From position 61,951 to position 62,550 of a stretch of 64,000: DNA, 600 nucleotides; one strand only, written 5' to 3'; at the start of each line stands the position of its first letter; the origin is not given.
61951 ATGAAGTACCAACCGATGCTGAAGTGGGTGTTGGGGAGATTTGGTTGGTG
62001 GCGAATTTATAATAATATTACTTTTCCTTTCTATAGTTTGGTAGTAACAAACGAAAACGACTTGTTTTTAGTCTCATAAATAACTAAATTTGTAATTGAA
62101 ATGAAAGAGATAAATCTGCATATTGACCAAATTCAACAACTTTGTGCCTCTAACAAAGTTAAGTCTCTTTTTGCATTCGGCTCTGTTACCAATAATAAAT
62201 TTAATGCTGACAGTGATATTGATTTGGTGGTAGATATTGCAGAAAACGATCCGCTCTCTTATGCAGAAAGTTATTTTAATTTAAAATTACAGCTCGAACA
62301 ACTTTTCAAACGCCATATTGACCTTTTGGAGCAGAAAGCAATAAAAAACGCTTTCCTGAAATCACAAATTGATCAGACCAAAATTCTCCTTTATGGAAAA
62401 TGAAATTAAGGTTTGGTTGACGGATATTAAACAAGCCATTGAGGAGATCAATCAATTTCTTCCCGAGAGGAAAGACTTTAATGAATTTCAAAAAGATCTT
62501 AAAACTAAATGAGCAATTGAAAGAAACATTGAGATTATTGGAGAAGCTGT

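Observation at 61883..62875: MNT-HepT cassette lies between two diverged direct copies of the polA 3' end, and the detached copy is the canonical one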

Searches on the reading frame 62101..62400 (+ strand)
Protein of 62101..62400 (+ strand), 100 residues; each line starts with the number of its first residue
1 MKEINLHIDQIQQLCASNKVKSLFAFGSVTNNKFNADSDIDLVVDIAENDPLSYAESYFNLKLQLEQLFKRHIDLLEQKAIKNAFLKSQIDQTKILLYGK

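Call 16: find_encoding_contigs(protein=window:62101-62400:+, flank=10000, max_places=10)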
Protein window:62101-62400:+ (100 aa): 7 contigs read that carry it; 7 places shown.
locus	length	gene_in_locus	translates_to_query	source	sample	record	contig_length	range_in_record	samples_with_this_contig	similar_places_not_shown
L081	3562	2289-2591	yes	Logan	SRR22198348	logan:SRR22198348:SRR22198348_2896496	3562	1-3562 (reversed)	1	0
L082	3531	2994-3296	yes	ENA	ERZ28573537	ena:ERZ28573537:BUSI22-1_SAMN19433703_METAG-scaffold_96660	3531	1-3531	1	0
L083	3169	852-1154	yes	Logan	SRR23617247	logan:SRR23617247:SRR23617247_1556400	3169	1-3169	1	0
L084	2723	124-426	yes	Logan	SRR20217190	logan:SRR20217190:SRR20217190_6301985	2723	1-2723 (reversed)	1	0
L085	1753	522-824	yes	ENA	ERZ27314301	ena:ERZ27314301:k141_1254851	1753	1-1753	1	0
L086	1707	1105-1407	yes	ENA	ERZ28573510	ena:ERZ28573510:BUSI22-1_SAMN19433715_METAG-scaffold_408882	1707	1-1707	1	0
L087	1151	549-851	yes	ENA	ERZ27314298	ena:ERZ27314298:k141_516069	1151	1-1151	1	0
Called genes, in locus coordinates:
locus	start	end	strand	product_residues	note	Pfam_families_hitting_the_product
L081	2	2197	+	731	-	?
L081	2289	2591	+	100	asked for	PF01909:NTP_transf_2, PF18765:Polbeta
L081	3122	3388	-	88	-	PF05016:ParE_toxin (weak)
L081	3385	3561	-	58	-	?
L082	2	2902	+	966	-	?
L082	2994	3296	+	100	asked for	PF01909:NTP_transf_2, PF18765:Polbeta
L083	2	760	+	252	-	?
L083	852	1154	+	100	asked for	PF01909:NTP_transf_2, PF18765:Polbeta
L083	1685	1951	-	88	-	PF05016:ParE_toxin (weak)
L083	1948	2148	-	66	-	-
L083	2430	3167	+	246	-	?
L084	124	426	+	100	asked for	PF01909:NTP_transf_2, PF18765:Polbeta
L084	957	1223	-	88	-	PF05016:ParE_toxin (weak)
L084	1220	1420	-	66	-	-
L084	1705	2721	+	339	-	?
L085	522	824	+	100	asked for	PF01909:NTP_transf_2, PF18765:Polbeta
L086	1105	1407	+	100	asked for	PF01909:NTP_transf_2, PF18765:Polbeta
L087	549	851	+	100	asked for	PF01909:NTP_transf_2, PF18765:Polbeta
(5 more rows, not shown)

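Call 17: search_protein_families(library=pfam, proteins=[window:62101-62400:+], max_evalue=0.01)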
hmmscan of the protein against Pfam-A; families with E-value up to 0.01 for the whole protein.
window:62101-62400:+ (100 aa): 4 families
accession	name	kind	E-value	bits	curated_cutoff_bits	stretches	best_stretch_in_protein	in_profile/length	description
PF18765.7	Polbeta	-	2.9e-14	53.4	26.9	1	10-99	2-89/93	Polymerase beta, Nucleotidyltransferase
PF01909.29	NTP_transf_2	-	1.5e-11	45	21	1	11-93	5-89/93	Nucleotidyltransferase domain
PF22600.2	MTPAP-like_central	-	0.00014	22.4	27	1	11-67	29-86/139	Poly(A) RNA polymerase, mitochondrial-like, central palm domain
PF20697.3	NTase-conflict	-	0.00029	20.8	24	1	13-82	8-83/259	Pol beta superfamily nucleotidyltransferase in conflict systems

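Call 30: find_homologous_proteins(query=window:62101-62400:+, max_evalue=1e-10)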
Query window:62101-62400:+ (100 aa): 487 proteins with E <= 1e-10 among 491 candidates; the best 120 are listed.
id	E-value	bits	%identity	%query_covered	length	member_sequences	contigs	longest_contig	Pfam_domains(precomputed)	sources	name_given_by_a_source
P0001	1.6e-54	199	95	100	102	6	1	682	PF18765.8,PF01909.30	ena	-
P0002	9.2e-51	187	89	100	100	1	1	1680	PF18765.8,PF01909.30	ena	-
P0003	4.5e-49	182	87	100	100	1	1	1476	PF18765.8,PF01909.30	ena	-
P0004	4.8e-49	182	87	100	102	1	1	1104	PF18765.8,PF01909.30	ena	-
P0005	1.3e-48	181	86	100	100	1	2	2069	PF18765.8,PF01909.30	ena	-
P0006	2.8e-48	180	86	100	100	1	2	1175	PF18765.8,PF01909.30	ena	-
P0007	1.6e-43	164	78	99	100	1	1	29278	PF18765.8,PF01909.30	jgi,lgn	-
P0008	2.2e-43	164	76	99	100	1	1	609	PF18765.8,PF01909.30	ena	-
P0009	3.7e-43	163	76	100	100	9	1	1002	PF18765.8,PF01909.30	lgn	-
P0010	6.2e-43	162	78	100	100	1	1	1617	PF18765.8,PF01909.30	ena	-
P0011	7.8e-43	162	76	100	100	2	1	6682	PF18765.8,PF01909.30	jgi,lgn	jgi:predicted nucleotidyltransferase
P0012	9.7e-43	162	76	100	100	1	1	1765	PF18765.8,PF01909.30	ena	-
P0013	2.0e-42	161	74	100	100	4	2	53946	PF18765.8,PF01909.30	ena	-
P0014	4.2e-42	160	76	100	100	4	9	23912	PF18765.8,PF01909.30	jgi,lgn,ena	jgi:predicted nucleotidyltransferase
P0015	8.9e-42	159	76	100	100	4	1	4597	PF18765.8,PF01909.30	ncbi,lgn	ncbi:MAG: nucleotidyltransferase domain-containing protein [Saprospiraceae bacterium]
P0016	1.3e-41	158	71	99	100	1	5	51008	PF18765.8,PF01909.30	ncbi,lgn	-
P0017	1.5e-41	158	75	100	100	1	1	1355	PF18765.8,PF01909.30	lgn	-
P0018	1.6e-41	158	76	100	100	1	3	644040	PF18765.8,PF01909.30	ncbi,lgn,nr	ncbi:MAG: nucleotidyltransferase domain-containing protein [Saprospiraceae bacterium]|nr:nucleotidyl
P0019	1.7e-41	158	73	100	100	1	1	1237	PF18765.8,PF01909.30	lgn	-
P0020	6.4e-41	156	72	99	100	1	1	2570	PF18765.8,PF01909.30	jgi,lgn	jgi:hypothetical protein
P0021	8.5e-41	156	76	100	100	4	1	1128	PF18765.8,PF01909.30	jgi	jgi:predicted nucleotidyltransferase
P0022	9.5e-41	155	72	100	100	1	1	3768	PF18765.8,PF01909.30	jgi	jgi:predicted nucleotidyltransferase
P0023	1.3e-40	155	75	100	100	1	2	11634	PF18765.8,PF01909.30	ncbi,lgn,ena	-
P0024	1.3e-40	155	69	99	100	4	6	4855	PF18765.8,PF01909.30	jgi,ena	jgi:predicted nucleotidyltransferase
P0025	1.9e-40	154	73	100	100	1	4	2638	PF18765.8,PF01909.30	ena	-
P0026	2.1e-40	154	73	93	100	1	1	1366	PF18765.8,PF01909.30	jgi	jgi:predicted nucleotidyltransferase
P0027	2.2e-40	154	71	100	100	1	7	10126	PF18765.8,PF01909.30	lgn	-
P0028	2.5e-40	154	72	100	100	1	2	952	PF18765.8,PF01909.30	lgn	-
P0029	2.5e-40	154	73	100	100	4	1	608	PF18765.8,PF01909.30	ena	-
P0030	2.6e-40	154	74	100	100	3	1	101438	PF18765.8,PF01909.30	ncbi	-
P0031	3.4e-40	154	74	100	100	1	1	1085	PF18765.8,PF01909.30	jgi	-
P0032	4.1e-40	153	75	93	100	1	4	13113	PF18765.8,PF01909.30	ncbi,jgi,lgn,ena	jgi:predicted nucleotidyltransferase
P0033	7.6e-40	153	72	99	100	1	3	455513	PF18765.8,PF01909.30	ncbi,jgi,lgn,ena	jgi:predicted nucleotidyltransferase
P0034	7.8e-40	153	75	93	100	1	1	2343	PF18765.8,PF01909.30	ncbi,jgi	jgi:predicted nucleotidyltransferase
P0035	1.3e-39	152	70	100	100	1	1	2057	PF18765.8,PF01909.30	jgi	jgi:predicted nucleotidyltransferase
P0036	1.9e-39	151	72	100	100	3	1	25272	PF18765.8,PF01909.30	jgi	jgi:uncharacterized protein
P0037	1.9e-39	151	72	100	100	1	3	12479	PF18765.8,PF01909.30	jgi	jgi:predicted nucleotidyltransferase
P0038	2.4e-39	151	73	99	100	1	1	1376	PF18765.8,PF01909.30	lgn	-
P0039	2.8e-39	151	67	98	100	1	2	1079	PF18765.8,PF01909.30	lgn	-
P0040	2.9e-39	151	72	97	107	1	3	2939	PF18765.8,PF01909.30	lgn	-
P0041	2.9e-39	151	68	99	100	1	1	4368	PF18765.8,PF01909.30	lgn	-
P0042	2.9e-39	151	68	99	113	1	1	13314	PF18765.8,PF01909.30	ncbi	-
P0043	3.5e-39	150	68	99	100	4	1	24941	PF18765.8,PF01909.30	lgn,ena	-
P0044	3.6e-39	150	69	100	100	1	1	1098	PF18765.8,PF01909.30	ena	-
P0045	3.8e-39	150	68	99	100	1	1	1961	PF18765.8,PF01909.30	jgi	jgi:predicted nucleotidyltransferase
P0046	4.5e-39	150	72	96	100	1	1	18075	PF18765.8,PF01909.30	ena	-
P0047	4.8e-39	150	73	99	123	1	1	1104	PF18765.8,PF01909.30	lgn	-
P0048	5.0e-39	150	67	99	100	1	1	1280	PF18765.8,PF01909.30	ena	-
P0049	5.1e-39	150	70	99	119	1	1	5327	PF18765.8,PF01909.30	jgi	-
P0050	5.2e-39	150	72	99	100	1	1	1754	PF18765.8,PF01909.30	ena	-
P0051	6.5e-39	150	73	97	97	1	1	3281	PF18765.8,PF01909.30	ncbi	ncbi:MAG: nucleotidyltransferase family protein, partial [Bacteroidia bacterium]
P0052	7.1e-39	149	74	93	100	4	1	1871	PF18765.8,PF01909.30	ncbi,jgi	jgi:predicted nucleotidyltransferase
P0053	7.6e-39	149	73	100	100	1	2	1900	PF18765.8,PF01909.30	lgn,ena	-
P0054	8.1e-39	149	71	97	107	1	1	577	PF18765.8,PF01909.30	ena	-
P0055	1.1e-38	149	66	98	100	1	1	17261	PF18765.8,PF01909.30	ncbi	-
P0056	1.1e-38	149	69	100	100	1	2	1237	PF18765.8,PF01909.30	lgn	-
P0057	1.1e-38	149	71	99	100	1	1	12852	PF18765.8,PF01909.30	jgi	-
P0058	1.2e-38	149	70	100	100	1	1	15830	PF18765.8,PF01909.30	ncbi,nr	ncbi:MAG: hypothetical protein EA361_03940 [Bacteroidetes bacterium]|nr:MAG: hypothetical protein EA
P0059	1.2e-38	149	72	99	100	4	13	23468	PF18765.8,PF01909.30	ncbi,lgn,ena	-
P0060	1.5e-38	148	68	98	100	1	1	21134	PF18765.8,PF01909.30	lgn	-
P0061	1.5e-38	148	72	100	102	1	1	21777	PF18765.8,PF01909.30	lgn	-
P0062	2.1e-38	148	68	100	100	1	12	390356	PF18765.8,PF01909.30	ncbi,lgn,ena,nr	ncbi:MAG: nucleotidyltransferase domain-containing protein [Chitinophagaceae bacterium]|nr:nucleotid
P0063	2.5e-38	148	72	99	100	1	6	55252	PF18765.8,PF01909.30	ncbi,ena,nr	ncbi:MAG: hypothetical protein A2041_07530 [Bacteroidetes bacterium GWA2_31_9b]|nr:MAG: hypothetical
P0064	2.6e-38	148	68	99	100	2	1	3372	PF18765.8,PF01909.30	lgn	-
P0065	2.9e-38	148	69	100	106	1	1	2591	PF18765.8,PF01909.30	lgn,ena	-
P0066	3.1e-38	147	69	99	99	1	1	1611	PF18765.8,PF01909.30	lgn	-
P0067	3.3e-38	147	65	98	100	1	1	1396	PF18765.8,PF01909.30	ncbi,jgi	jgi:predicted nucleotidyltransferase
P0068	3.3e-38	147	70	97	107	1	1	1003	PF18765.8,PF01909.30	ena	-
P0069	3.6e-38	147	69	99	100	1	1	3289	PF18765.8,PF01909.30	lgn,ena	-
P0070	4.2e-38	147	70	97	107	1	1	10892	PF18765.8,PF01909.30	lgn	-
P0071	4.3e-38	147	70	99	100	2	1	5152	PF18765.8,PF01909.30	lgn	-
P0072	4.5e-38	147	74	93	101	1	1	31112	PF18765.8,PF01909.30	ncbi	-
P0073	5.2e-38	147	70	100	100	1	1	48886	PF18765.8,PF01909.30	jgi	jgi:uncharacterized protein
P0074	5.2e-38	147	71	93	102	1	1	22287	PF18765.8,PF01909.30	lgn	-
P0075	5.6e-38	147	69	100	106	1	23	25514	PF18765.8,PF01909.30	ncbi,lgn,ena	-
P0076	5.7e-38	147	72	93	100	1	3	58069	PF18765.8,PF01909.30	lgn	-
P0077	6.5e-38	146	69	100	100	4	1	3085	PF18765.8,PF01909.30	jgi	-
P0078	7.4e-38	146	69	100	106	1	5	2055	PF18765.8,PF01909.30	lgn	-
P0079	7.4e-38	146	70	99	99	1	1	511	PF18765.8,PF01909.30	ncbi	-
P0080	7.5e-38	146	69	97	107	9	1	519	PF18765.8,PF01909.30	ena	-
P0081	8.8e-38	146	68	100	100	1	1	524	PF18765.8,PF01909.30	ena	-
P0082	9.0e-38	146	72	99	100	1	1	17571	PF18765.8,PF01909.30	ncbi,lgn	-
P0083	9.3e-38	146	71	99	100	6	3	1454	PF18765.8,PF01909.30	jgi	-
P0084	9.5e-38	146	71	99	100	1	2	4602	PF18765.8,PF01909.30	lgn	-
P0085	1.1e-37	146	69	100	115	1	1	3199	PF18765.8,PF01909.30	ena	-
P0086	1.1e-37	146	66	99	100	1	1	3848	PF18765.8,PF01909.30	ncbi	-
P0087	1.1e-37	146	70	100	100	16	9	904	PF18765.8,PF01909.30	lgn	-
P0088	1.3e-37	145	67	99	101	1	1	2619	PF18765.8,PF22600.3,PF01909.30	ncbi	-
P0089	1.4e-37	145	69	97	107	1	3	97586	PF18765.8,PF01909.30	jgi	-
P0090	1.4e-37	145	71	95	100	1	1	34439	PF18765.8,PF01909.30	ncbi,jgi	jgi:predicted nucleotidyltransferase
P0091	1.5e-37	145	68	97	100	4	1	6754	PF18765.8,PF01909.30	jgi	jgi:uncharacterized protein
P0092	1.6e-37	145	69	97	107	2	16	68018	PF18765.8,PF01909.30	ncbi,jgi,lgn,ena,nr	ncbi:MAG TPA: nucleotidyltransferase domain-containing protein [Tenuifilaceae bacterium]|jgi:predict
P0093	1.7e-37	145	69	97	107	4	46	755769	PF18765.8,PF01909.30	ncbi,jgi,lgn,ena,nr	ncbi:MAG TPA: nucleotidyltransferase domain-containing protein [Tenuifilaceae bacterium]|nr:nucleoti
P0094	1.8e-37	145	68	98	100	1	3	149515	PF18765.8,PF01909.30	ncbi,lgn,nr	ncbi:MAG: nucleotidyltransferase domain-containing protein [Bacteroidia bacterium]|nr:nucleotidyltra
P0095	1.8e-37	145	69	100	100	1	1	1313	PF18765.8,PF01909.30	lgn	-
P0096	1.8e-37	145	69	97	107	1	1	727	PF18765.8,PF01909.30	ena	-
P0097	1.9e-37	145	71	100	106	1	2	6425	PF18765.8,PF01909.30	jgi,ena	-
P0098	1.9e-37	145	68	100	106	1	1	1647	PF18765.8,PF01909.30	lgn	-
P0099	1.9e-37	145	69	99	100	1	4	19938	PF18765.8,PF01909.30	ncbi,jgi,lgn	-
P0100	2.1e-37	145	69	97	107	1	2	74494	PF18765.8,PF01909.30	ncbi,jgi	-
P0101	2.4e-37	145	67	100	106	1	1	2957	PF18765.8,PF01909.30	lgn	-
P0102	2.6e-37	144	71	100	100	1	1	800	PF18765.8,PF01909.30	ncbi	-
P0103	3.5e-37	144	67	100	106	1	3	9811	PF18765.8,PF01909.30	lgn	-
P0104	3.9e-37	144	69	100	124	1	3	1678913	PF18765.8,PF22600.3,PF01909.30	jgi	jgi:uncharacterized protein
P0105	3.9e-37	144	67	100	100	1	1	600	PF18765.8,PF01909.30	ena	-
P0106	4.2e-37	144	70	96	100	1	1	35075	PF18765.8,PF01909.30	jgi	-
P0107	4.2e-37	144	67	100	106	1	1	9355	PF18765.8,PF01909.30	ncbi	-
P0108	4.5e-37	144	68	100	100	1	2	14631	PF18765.8,PF22600.3,PF01909.30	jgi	jgi:predicted nucleotidyltransferase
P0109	5.3e-37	144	68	100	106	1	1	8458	PF18765.8,PF01909.30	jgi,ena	-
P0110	5.4e-37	143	70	99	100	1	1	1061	PF18765.8,PF22600.3,PF01909.30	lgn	-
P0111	5.6e-37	143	69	96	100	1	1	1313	PF18765.8,PF01909.30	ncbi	-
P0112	6.4e-37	143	71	94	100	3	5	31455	PF18765.8,PF01909.30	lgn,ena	-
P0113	6.5e-37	143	65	99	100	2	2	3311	PF18765.8,PF01909.30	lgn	-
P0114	7.0e-37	143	68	100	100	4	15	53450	PF18765.8,PF01909.30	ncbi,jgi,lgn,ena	ncbi:MAG: nucleotidyltransferase domain-containing protein [Bacteroidota bacterium]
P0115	7.1e-37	143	69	96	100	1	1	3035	PF18765.8,PF01909.30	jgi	jgi:hypothetical protein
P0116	7.6e-37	143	67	100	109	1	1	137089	PF18765.8,PF01909.30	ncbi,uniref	ncbi:nucleotidyltransferase family protein [Negadavirga shengliensis]|uniref:Nucleotidyltransferase 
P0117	7.9e-37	143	70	99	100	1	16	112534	PF18765.8,PF01909.30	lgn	-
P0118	8.3e-37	143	68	99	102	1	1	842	PF18765.8,PF01909.30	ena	-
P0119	8.7e-37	143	70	99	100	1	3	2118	PF18765.8,PF01909.30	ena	-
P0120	9.1e-37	143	70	99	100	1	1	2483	PF18765.8,PF01909.30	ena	-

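Call 31: find_encoding_contigs(protein=P0005, flank=10000, max_places=4)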
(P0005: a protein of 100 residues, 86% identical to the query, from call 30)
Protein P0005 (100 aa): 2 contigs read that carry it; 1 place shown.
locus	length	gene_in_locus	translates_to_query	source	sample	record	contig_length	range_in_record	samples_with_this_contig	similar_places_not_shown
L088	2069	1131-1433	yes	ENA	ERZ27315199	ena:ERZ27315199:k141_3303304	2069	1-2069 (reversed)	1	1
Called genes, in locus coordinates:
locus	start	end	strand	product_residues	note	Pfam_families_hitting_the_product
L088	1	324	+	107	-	?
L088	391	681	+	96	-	PF01909:NTP_transf_2, PF18765:Polbeta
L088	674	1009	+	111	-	PF01934:HepT-like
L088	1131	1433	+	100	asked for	PF01909:NTP_transf_2, PF18765:Polbeta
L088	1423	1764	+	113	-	PF01934:HepT-like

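Call 32: find_encoding_contigs(protein=P0002, flank=10000, max_places=4)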
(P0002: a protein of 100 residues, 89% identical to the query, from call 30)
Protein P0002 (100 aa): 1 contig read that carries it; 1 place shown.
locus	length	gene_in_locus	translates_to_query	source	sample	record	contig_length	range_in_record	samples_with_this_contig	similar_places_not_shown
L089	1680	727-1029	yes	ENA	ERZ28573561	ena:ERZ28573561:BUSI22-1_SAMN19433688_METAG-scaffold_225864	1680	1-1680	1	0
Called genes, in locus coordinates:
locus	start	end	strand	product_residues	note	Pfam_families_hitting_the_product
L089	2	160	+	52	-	?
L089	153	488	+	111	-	PF01934:HepT-like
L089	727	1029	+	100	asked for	PF01909:NTP_transf_2, PF18765:Polbeta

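Call 33: find_encoding_contigs(protein=P0007, flank=10000, max_places=4)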
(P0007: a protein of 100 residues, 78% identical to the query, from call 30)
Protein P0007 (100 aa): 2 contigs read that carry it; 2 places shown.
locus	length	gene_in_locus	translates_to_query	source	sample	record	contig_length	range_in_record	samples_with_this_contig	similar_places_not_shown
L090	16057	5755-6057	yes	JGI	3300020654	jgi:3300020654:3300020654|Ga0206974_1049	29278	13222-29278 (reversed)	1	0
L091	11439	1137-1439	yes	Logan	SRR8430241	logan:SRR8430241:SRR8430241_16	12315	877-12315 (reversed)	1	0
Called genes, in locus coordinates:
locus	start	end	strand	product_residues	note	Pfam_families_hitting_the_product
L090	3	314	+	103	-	?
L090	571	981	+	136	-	PF13442:Cytochrome_CBB3, PF00034:Cytochrom_C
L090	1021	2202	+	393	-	-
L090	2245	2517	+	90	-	-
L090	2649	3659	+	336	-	PF01636:APH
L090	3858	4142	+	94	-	PF11342:DUF3144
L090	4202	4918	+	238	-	PF01209:Ubie_methyltran, PF01728:FtsJ (weak), PF06325:PrmA, PF13489:Methyltransf_23 (weak), PF13847:Methyltransf_31, PF08241:Methyltransf_11, PF08242:Methyltransf_12 (weak), PF13649:Methyltransf_25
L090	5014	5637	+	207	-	PF01602:Adaptin_N (weak)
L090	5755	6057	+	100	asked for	PF01909:NTP_transf_2, PF18765:Polbeta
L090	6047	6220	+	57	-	-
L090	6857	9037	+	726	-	PF17678:Glyco_hydro_92N, PF07971:Glyco_hydro_92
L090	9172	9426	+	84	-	-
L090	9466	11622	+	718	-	PF25199:nSTAND_NTPase5 (faint), PF13289:SIR2_2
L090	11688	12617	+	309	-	-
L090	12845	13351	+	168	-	-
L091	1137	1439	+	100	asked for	PF01909:NTP_transf_2, PF18765:Polbeta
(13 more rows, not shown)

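Call 42: find_encoding_contigs(protein=P0003, flank=10000, max_places=4)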
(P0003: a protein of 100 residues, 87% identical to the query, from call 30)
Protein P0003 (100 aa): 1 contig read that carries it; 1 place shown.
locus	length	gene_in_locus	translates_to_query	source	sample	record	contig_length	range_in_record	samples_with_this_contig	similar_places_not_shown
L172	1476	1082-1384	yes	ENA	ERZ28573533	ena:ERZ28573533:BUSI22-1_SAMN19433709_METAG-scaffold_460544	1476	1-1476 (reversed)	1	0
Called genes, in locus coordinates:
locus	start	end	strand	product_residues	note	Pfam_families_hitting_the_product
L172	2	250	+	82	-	?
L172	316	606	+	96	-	PF01909:NTP_transf_2, PF18765:Polbeta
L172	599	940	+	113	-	-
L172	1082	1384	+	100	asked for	PF01909:NTP_transf_2, PF18765:Polbeta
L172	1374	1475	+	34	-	?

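Call 43: find_encoding_contigs(protein=P0006, flank=10000, max_places=4)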
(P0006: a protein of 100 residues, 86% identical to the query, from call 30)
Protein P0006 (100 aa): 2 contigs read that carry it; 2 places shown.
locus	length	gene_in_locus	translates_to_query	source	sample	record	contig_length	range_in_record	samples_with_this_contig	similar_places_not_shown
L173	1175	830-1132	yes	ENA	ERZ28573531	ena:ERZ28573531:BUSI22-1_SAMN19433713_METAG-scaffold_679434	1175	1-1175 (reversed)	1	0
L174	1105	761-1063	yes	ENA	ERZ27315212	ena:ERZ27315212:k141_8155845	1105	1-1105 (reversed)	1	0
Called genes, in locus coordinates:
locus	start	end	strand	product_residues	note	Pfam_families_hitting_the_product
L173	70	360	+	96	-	PF01909:NTP_transf_2, PF18765:Polbeta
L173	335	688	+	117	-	PF01934:HepT-like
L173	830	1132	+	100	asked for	PF01909:NTP_transf_2, PF18765:Polbeta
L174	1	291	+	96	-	PF01909:NTP_transf_2, PF18765:Polbeta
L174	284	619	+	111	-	PF01934:HepT-like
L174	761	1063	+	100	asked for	PF01909:NTP_transf_2, PF18765:Polbeta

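Call 44: find_encoding_contigs(protein=P0004, flank=10000, max_places=4)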
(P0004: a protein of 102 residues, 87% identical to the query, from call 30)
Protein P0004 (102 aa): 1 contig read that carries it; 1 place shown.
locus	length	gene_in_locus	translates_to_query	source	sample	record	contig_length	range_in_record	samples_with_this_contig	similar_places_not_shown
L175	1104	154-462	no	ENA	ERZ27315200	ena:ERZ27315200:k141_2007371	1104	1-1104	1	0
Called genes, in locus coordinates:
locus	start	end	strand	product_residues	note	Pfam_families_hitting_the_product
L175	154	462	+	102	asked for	PF01909:NTP_transf_2, PF18765:Polbeta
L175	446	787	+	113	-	PF01934:HepT-like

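Call 76: search_protein_families(library=padloc, proteins=[window:62101-62400:+], max_evalue=0.01)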
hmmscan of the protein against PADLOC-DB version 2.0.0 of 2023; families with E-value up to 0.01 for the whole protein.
window:62101-62400:+ (100 aa): 9 families
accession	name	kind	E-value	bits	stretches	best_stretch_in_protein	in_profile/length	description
PDLC04905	PDC-S09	-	3.7e-26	89.4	1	3-98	4-99/101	-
PDLC04902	PDC-S09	-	1.5e-18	64.9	1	3-92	4-90/97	-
PDLC04906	PDC-S09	-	6.7e-17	59.7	1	8-93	12-94/98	-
PDLC04904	PDC-S09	-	3.5e-16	57.3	1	3-92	8-93/104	-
PDLC04368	PDC-M05A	-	2.1e-06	25.7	1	17-99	104-190/201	-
PDLC04372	PDC-M05A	-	2.2e-05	22.8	1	18-99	74-159/167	-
PDLC04903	PDC-S09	-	0.00014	20.2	1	14-49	20-55/108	-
PDLC04907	PDC-S09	-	0.00031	18.9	1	12-50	19-57/114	-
PDLC00776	Cyclase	-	0.0036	14.7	1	10-85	32-109/287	oligonucleotide-cyclase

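Call 93: search_protein_families(library=ncbifam, proteins=[window:62101-62400:+, L088:391-678:+, L088:674-1006:+], max_evalue=0.01)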
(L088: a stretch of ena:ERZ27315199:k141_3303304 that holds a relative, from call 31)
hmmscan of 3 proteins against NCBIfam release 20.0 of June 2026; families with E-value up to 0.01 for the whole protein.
window:62101-62400:+ (100 aa): 3 families
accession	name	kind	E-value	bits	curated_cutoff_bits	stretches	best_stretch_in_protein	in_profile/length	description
NF047752.1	MntA_antitoxin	equivalog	3.3e-12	46.2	60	1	18-98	5-81/106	type VII toxin-antitoxin system MntA family adenylyltransferase antitoxin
NF012212.1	ANT_9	subfamily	0.0016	17.8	340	1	4-49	6-50/249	aminoglycoside nucleotidyltransferase ANT(9)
NF051895.1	anti_phage_HalB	equivalog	0.0054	16.3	190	1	23-63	2-42/211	anti-phage Hailong system nucleotidyltransferase HalB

L088:391-678:+ (96 aa): 4 families
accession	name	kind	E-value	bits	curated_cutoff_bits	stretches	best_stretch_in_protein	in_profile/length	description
NF047752.1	MntA_antitoxin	equivalog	5e-10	39.2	60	1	20-91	3-75/106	type VII toxin-antitoxin system MntA family adenylyltransferase antitoxin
NF012212.1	ANT_9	subfamily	0.0025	17.1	340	1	7-54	6-51/249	aminoglycoside nucleotidyltransferase ANT(9)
NF033061.1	ANT_4p_I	equivalog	0.0037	16.9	350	1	9-48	13-54/253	ANT(4')-I family aminoglycoside nucleotidyltransferase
NF010309.0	PRK13746.1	subfamily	0.0062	15.9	193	1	22-53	26-57/263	aminoglycoside adenylyltransferase family protein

L088:674-1006:+ (111 aa): 1 family
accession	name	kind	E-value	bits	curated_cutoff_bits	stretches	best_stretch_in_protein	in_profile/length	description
NF047751.1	HepT_toxin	equivalog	4.8e-13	49.1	60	1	62-100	77-115/120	type VII toxin-antitoxin system HepT family RNase toxin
